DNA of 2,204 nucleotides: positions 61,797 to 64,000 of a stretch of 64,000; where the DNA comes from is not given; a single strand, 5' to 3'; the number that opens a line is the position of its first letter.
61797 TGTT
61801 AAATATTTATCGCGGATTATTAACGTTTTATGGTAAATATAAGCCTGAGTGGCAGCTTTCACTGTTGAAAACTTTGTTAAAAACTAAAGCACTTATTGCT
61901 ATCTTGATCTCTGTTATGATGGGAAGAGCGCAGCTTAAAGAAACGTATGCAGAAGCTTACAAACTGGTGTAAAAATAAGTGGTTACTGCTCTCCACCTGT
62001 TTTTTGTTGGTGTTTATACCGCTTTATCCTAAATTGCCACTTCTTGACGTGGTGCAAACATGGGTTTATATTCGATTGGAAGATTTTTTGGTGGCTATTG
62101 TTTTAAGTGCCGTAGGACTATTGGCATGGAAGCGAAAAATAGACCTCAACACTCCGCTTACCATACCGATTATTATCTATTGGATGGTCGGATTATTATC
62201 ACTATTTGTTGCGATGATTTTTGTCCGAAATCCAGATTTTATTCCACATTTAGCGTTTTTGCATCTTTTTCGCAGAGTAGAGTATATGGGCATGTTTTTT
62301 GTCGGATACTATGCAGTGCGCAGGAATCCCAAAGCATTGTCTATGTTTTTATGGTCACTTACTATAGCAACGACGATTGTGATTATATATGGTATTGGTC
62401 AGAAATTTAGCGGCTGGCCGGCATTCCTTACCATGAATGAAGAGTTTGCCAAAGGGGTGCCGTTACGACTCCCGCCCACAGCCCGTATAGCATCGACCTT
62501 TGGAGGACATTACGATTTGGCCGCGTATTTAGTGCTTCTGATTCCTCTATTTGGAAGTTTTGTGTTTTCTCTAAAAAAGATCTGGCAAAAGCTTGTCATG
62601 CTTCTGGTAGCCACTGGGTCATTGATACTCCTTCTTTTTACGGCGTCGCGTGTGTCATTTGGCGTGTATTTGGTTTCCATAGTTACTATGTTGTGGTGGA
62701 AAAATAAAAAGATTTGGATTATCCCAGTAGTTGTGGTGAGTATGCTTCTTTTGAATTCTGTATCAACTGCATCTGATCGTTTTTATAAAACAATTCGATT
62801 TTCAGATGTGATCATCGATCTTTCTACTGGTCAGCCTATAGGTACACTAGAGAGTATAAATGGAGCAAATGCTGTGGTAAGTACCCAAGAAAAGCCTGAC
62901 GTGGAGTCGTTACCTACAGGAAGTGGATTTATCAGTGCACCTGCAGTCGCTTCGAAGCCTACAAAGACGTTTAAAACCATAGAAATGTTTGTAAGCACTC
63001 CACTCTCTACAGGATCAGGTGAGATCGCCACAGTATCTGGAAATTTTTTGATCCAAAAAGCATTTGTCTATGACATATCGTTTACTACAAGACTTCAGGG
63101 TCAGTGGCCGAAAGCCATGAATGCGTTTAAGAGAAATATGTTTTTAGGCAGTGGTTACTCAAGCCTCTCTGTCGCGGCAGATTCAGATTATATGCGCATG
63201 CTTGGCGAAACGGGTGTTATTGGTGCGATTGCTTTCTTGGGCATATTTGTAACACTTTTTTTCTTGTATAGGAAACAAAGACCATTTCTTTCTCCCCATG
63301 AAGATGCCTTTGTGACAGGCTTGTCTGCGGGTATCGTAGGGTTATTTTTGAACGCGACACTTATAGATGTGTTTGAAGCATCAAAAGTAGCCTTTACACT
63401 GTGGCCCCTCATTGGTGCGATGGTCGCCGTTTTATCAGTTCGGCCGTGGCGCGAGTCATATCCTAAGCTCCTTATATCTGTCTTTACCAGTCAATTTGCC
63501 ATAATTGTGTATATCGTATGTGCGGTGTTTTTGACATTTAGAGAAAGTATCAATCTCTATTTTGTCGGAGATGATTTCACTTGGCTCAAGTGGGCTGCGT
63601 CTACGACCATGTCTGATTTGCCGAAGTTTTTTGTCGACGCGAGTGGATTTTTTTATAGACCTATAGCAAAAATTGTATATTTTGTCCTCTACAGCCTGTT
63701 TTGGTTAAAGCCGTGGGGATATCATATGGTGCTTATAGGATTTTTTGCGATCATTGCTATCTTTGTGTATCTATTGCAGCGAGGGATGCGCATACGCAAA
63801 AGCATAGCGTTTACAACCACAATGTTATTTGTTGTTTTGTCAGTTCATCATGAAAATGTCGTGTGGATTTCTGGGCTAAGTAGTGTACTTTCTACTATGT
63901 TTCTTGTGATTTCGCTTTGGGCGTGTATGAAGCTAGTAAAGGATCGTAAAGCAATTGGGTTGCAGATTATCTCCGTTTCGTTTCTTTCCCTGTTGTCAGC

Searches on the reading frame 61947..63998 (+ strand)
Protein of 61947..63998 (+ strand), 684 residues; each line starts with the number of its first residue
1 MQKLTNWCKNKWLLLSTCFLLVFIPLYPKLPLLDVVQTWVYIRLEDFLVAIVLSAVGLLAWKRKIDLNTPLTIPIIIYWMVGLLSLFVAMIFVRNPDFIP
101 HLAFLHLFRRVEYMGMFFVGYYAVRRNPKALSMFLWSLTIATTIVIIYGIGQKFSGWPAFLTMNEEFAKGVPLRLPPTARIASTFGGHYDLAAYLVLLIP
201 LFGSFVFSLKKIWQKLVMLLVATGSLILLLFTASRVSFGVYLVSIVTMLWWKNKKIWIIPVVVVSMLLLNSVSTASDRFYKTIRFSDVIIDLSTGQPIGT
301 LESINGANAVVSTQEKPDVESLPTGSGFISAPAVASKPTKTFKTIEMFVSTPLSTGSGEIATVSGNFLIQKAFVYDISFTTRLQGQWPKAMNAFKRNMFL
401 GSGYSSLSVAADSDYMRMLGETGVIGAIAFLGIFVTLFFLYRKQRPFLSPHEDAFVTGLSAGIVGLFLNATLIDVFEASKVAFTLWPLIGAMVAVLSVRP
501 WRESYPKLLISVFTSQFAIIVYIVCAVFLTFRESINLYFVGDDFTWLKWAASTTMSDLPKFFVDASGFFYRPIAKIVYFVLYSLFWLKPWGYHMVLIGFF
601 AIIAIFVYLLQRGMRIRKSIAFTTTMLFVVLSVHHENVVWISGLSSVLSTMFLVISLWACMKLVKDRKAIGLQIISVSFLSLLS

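Call 39: search_protein_families(library=pfam, proteins=[window:61947-63998:+], max_evalue=0.01)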
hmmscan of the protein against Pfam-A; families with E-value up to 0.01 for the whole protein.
window:61947-63998:+ (684 aa): 1 family
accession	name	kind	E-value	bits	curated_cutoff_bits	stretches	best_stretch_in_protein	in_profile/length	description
PF04932.20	Wzy_C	-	5.5e-07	29.9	31.7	1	225-431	6-149/149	O-Antigen ligase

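Call 85: search_protein_families(library=ncbifam, proteins=[window:61947-63998:+], max_evalue=0.001)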
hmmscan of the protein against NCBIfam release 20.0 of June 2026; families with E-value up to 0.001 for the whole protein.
window:61947-63998:+ (684 aa): 0 families
